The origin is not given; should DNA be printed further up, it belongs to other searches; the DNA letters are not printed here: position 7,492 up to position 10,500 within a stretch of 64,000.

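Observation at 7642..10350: Second giant (902-aa) polytopic membrane protein with a 480-aa extracytoplasmic domain, divergently paired with a YfhO-family gene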

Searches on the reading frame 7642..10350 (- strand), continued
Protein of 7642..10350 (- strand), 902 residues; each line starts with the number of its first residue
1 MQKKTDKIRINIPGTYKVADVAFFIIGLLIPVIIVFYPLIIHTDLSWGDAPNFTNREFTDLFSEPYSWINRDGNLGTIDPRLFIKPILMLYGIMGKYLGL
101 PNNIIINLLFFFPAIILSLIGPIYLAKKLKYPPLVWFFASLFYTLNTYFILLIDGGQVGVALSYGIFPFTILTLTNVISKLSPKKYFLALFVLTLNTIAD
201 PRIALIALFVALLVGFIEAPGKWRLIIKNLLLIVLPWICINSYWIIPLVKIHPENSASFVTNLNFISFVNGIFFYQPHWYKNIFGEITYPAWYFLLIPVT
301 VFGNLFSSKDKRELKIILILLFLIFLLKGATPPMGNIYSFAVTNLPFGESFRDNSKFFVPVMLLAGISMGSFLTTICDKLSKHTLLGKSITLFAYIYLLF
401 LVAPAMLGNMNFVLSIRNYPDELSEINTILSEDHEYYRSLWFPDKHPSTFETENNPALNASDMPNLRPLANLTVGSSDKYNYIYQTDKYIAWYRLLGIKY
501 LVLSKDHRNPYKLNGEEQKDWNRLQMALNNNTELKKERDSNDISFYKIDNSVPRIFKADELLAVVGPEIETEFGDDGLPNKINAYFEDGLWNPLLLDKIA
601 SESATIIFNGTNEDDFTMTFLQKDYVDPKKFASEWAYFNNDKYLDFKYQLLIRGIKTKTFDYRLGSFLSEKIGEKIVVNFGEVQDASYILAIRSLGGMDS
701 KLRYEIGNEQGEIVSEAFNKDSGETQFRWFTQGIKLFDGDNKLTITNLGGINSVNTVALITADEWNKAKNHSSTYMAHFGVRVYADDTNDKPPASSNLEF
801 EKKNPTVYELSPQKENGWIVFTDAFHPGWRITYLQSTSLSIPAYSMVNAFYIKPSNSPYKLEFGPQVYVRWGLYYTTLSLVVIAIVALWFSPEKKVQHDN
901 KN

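Call 58: find_related_loci(query=A1, collection=genome_contigs, flank=10000)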
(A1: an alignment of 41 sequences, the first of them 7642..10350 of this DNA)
Query A1 (902 aa) in genome_contigs; peptide patterns used: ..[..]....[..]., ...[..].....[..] (x = any residue, [..] = any of these).
263 stretches matched a pattern; 46 encode a relative of the query (tblastn E <= 1e-3); 46 distinct loci.
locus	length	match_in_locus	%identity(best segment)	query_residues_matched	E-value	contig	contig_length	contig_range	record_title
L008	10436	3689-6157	39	24-890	0e+0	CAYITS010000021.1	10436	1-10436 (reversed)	MAG TPA_asm: uncultured Gammaproteobacteria bacterium isolate ERP119705_co3_637 genome assembly, contig: NODE_7817_lengt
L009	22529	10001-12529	39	31-892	5e-179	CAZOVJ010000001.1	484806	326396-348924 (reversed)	MAG TPA_asm: uncultured Gammaproteobacteria bacterium isolate SRP068000_co4_46 genome assembly, contig: NODE_3_length_48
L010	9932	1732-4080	39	28-889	1e-178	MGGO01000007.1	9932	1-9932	MAG: Candidatus Woesebacteria bacterium RIFCSPHIGHO2_01_FULL_44_10 rifcsphigho2_01_scaffold_18461, whole genome shotgun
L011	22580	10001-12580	37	24-888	6e-177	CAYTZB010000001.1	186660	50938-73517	MAG TPA_asm: uncultured Gammaproteobacteria bacterium isolate binchicken_co134_900 genome assembly, contig: NODE_177_len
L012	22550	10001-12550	37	22-888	4e-168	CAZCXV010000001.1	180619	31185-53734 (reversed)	MAG TPA_asm: uncultured Gammaproteobacteria bacterium isolate SRP062349_co2_267 genome assembly, contig: NODE_32_length_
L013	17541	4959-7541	35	27-884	5e-164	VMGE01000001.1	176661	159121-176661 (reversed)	MAG: Microgenomates group bacterium Gr01-1014_5 G01um10145_scaffold_13, whole genome shotgun sequence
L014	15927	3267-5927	35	26-895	1e-163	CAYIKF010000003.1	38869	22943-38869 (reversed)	MAG TPA_asm: uncultured Gammaproteobacteria bacterium isolate ERP119705_co21_379 genome assembly, contig: NODE_1170_leng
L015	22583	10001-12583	37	25-884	1e-178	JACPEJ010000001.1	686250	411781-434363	MAG: Candidatus Blackburnbacteria bacterium isolate NC_groundwater_332_Ag_B-0.1um_41_18 GD18-4_B1_scaffold_152758, whole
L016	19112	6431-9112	35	6-894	2e-157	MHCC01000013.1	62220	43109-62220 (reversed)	MAG: Candidatus Blackburnbacteria bacterium RIFCSPLOWO2_01_FULL_40_20 rifcsplowo2_01_scaffold_402, whole genome shotgun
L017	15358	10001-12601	36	19-889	1e-156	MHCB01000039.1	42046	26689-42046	MAG: Candidatus Blackburnbacteria bacterium RIFCSPHIGHO2_12_FULL_44_25 rifcsphigho2_12_scaffold_911, whole genome shotgu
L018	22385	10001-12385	37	46-889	3e-153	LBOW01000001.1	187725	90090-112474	MAG: Candidatus Woesebacteria bacterium GW2011_GWB1_33_22 UR35_C0001, whole genome shotgun sequence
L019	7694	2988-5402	36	24-863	2e-153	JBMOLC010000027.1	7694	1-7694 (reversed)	MAG: Patescibacteria group bacterium isolate Betzabe_MAG014 MAG014_27, whole genome shotgun sequence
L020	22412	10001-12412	35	28-889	2e-149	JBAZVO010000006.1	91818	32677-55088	MAG: Candidatus Woesearchaeota archaeon isolate SO_2017_GW1_254 NODE_1551_length_91818_cov_7.621184_OW334_2017, whole ge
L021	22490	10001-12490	33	21-894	8e-148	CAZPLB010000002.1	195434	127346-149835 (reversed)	MAG TPA_asm: uncultured Gammaproteobacteria bacterium isolate SRP200132_co2_495 genome assembly, contig: NODE_9_length_1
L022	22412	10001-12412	35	35-891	5e-148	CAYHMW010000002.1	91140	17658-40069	MAG TPA_asm: uncultured Gammaproteobacteria bacterium isolate ERP119705_co13_486 genome assembly, contig: NODE_289_lengt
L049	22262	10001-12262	34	32-889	2e-54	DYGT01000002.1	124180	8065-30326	MAG TPA_asm: Candidatus Microgenomatus sp. isolate BE2012_6_40_25 Afr_mines_BE2012_74_length_124180_cov_10_631952, whole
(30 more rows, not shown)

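Call 68: search_protein_families(library=pfam, proteins=[P0115, P0112, P0019, P0027, P0085], max_evalue=0.1)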
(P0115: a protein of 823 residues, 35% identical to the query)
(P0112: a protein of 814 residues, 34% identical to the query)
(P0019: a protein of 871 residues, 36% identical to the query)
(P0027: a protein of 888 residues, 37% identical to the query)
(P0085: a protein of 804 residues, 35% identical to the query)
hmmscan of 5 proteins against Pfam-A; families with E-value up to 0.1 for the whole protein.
P0115 (823 aa): 1 family
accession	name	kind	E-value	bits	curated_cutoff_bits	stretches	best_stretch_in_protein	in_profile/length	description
PF10131.15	PTPS_related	-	4.1e-08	32.6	26.4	1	94-401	28-332/621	6-pyruvoyl-tetrahydropterin synthase related domain; membrane protein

P0112 (814 aa): 1 family
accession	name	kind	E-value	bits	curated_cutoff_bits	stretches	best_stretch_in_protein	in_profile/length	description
PF10131.15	PTPS_related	-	8.2e-09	34.9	26.4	1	84-379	16-319/621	6-pyruvoyl-tetrahydropterin synthase related domain; membrane protein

P0019 (871 aa): 1 family
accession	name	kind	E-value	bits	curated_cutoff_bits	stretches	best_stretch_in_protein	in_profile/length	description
PF10131.15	PTPS_related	-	5.5e-07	28.9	26.4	1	97-398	31-315/621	6-pyruvoyl-tetrahydropterin synthase related domain; membrane protein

P0027 (888 aa): 2 families
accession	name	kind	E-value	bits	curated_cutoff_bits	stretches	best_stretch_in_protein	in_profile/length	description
PF10131.15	PTPS_related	-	2.5e-08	33.3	26.4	1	96-408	30-317/621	6-pyruvoyl-tetrahydropterin synthase related domain; membrane protein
PF14683.12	CBM-like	-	0.03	14.7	27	1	616-707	37-102/160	Polysaccharide lyase family 4, domain III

P0085 (804 aa): 1 family
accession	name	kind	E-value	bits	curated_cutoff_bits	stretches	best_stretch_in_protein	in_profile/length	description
PF10131.15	PTPS_related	-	8e-06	25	26.4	1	73-381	15-332/621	6-pyruvoyl-tetrahydropterin synthase related domain; membrane protein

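Call 72: search_protein_families(library=ncbifam, alignment_id=A1, max_evalue=0.1)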
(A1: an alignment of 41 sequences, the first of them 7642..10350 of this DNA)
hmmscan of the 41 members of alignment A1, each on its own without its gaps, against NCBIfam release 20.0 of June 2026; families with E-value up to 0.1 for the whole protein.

A. member 1, window:7642-10350:- (902 aa): 1 family
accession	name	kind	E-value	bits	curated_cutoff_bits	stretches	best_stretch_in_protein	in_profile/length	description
NF053599.1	transp_MmpA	equivalog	9.7e-08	31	210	1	294-458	256-415/543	MmpA family trehalose lipid delivery protein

B. families by the number of members that match (of 41 scanned): 6 families
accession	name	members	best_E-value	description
NF053599.1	transp_MmpA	37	5.2e-14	MmpA family trehalose lipid delivery protein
NF045954.1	MAG1430_dom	1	0.003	MAG1430 family protein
NF010694.0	PRK14094.1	1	0.011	photosystem II reaction center protein PsbM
NF002304.0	PRK01222.2-4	1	0.016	phosphoribosylanthranilate isomerase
NF045601.2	BstB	1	0.018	sterol transporter periplasmic substrate-binding protein BstB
TIGR00235.1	udk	1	0.043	uridine kinase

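Call 77: search_solved_structures(query=window:7642-10350:-, max_evalue=0.01, show_alignments=2)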
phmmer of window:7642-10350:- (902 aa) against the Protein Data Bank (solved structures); distinct sequences matched with E-value up to 0.01: 3.
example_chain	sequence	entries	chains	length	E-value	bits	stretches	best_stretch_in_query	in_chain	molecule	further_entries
9u5l_A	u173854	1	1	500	0.0008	20.7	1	545-638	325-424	4-alpha-glucanotransferase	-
1fp8_A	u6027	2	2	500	0.0051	18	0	548-631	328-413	4-ALPHA-GLUCANOTRANSFERASE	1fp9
1cwy_A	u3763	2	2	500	0.0051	18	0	548-631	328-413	AMYLOMALTASE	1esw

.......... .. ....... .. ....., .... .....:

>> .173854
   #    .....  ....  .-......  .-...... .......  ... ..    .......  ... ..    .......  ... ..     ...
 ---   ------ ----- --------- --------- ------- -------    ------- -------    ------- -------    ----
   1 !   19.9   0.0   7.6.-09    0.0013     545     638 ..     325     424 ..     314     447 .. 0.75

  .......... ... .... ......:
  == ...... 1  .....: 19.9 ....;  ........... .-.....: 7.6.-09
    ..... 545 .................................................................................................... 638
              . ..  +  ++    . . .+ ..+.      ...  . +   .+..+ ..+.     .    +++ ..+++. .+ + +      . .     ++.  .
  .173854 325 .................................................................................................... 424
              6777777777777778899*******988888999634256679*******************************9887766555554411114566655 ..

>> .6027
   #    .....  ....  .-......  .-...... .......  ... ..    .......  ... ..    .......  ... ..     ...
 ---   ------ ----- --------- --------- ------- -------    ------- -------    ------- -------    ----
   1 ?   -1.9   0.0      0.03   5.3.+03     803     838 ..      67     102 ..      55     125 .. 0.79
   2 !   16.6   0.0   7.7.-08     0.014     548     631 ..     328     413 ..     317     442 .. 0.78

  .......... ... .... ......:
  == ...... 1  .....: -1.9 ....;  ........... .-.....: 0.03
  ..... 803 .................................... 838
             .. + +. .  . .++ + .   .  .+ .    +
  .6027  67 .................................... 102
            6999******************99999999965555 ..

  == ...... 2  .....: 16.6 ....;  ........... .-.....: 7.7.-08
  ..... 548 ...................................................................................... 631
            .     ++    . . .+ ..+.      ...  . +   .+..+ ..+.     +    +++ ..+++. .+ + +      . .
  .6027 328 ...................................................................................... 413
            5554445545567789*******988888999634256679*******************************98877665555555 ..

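Call 81: find_encoding_contigs(protein=P0230, flank=9000, max_places=1)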
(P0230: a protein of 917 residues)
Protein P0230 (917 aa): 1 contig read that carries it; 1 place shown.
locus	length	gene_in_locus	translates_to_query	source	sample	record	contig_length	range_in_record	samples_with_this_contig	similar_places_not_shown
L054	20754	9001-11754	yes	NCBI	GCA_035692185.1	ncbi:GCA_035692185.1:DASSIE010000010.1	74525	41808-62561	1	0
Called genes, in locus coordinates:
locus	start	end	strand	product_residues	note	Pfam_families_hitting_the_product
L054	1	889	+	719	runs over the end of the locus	PF11847:GT-C_AftD (faint)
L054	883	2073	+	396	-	PF00534:Glycos_transf_1, PF13692:Glyco_trans_1_4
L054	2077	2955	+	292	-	PF05050:Methyltransf_21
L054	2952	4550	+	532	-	PF00535:Glycos_transf_2, PF10111:Glyco_tranf_2_2, PF13641:Glyco_tranf_2_3, PF13489:Methyltransf_23, PF08241:Methyltransf_11, PF08242:Methyltransf_12, PF13649:Methyltransf_25, PF13847:Methyltransf_31, +2 more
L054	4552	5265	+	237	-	PF13489:Methyltransf_23, PF08241:Methyltransf_11 (weak), PF03269:DUF268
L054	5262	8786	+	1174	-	-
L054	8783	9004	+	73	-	-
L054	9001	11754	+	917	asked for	-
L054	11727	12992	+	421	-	PF01943:Polysacc_synt, PF13440:Polysacc_synt_3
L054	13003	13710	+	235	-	PF00535:Glycos_transf_2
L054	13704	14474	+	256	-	PF13489:Methyltransf_23, PF01209:Ubie_methyltran, PF07021:MetW (weak), PF13847:Methyltransf_31, PF08241:Methyltransf_11, PF08242:Methyltransf_12, PF13649:Methyltransf_25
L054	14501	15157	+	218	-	PF05401:NodS (weak), PF13489:Methyltransf_23, PF08241:Methyltransf_11, PF08242:Methyltransf_12, PF13649:Methyltransf_25 (weak), PF13847:Methyltransf_31 (faint)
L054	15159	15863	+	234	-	PF00535:Glycos_transf_2, PF10111:Glyco_tranf_2_2 (weak)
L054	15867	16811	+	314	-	PF13439:Glyco_transf_4 (faint), PF13692:Glyco_trans_1_4, PF00534:Glycos_transf_1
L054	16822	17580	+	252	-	PF01209:Ubie_methyltran, PF13489:Methyltransf_23, PF02353:CMAS (weak), PF07021:MetW, PF13847:Methyltransf_31, PF08241:Methyltransf_11, PF08242:Methyltransf_12, PF13649:Methyltransf_25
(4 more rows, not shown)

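Call 82: find_encoding_contigs(protein=P0220, flank=9000, max_places=1)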
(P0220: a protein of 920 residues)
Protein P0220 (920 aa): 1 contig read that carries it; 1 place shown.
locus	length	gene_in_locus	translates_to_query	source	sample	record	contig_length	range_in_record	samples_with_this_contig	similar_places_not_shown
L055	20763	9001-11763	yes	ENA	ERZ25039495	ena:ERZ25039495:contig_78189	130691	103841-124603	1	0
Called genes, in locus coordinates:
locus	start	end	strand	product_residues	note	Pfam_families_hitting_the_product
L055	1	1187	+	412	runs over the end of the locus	PF00534:Glycos_transf_1, PF13692:Glyco_trans_1_4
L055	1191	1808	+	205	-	-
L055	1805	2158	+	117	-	PF13489:Methyltransf_23 (faint), PF13847:Methyltransf_31, PF08241:Methyltransf_11, PF13649:Methyltransf_25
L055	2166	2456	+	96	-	-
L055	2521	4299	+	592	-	PF02543:Carbam_trans_N, PF00814:TsaD (weak), PF16861:Carbam_trans_C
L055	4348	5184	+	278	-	PF02475:TRM5-TYW2_MTfase, PF01135:PCMT (weak), PF05050:Methyltransf_21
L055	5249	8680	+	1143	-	PF11847:GT-C_AftD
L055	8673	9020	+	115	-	-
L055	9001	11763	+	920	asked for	-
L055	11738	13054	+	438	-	PF01943:Polysacc_synt, PF13440:Polysacc_synt_3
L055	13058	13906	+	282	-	PF00535:Glycos_transf_2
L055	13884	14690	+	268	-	PF07021:MetW, PF13489:Methyltransf_23, PF08241:Methyltransf_11, PF08242:Methyltransf_12, PF13649:Methyltransf_25, PF13847:Methyltransf_31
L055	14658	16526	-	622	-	PF13522:GATase_6, PF13537:GATase_7, PF00733:Asn_synthase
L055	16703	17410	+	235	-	PF13489:Methyltransf_23, PF08241:Methyltransf_11, PF08242:Methyltransf_12, PF13649:Methyltransf_25, PF13847:Methyltransf_31 (weak)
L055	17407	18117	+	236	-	PF00535:Glycos_transf_2, PF10111:Glyco_tranf_2_2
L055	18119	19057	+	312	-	PF13692:Glyco_trans_1_4, PF00534:Glycos_transf_1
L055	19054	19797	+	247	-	PF00535:Glycos_transf_2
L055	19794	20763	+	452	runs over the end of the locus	PF13231:PMT_2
